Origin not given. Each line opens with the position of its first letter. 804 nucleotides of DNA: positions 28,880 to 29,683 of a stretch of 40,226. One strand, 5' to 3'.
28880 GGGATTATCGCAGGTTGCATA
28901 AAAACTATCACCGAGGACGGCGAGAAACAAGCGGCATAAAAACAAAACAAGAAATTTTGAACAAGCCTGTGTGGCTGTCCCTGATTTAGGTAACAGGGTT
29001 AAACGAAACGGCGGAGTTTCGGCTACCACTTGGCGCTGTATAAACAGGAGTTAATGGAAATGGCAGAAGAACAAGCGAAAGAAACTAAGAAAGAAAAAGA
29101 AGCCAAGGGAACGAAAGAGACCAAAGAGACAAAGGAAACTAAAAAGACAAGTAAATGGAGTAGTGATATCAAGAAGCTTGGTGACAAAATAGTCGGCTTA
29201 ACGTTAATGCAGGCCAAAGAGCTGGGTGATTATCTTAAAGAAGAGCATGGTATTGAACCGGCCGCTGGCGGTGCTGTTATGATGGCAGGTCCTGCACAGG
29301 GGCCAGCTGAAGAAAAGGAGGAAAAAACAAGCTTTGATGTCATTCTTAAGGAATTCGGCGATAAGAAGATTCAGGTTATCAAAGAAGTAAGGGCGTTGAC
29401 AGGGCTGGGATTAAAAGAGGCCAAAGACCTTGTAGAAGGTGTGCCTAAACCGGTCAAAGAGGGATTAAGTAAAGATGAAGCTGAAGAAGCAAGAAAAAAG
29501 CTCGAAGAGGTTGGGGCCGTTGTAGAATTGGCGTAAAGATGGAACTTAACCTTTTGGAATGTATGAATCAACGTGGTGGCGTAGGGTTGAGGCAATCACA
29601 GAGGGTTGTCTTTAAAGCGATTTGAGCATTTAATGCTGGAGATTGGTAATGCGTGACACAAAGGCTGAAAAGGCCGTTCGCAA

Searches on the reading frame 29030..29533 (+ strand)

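Call 48: search_protein_families(library=pfam, proteins=[window:29030-29533:+], max_evalue=0.001)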
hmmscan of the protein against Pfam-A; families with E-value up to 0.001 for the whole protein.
window:29030-29533:+ (168 aa): 2 families
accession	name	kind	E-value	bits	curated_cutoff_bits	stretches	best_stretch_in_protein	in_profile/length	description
PF00542.24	Ribosomal_L12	-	4.8e-31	107.3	25.9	1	102-167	1-66/67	Ribosomal protein L7/L12 C-terminal domain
PF16320.10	Ribosomal_L12_N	-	2.9e-13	49.7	25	1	47-93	2-47/48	Ribosomal protein L7/L12 dimerisation domain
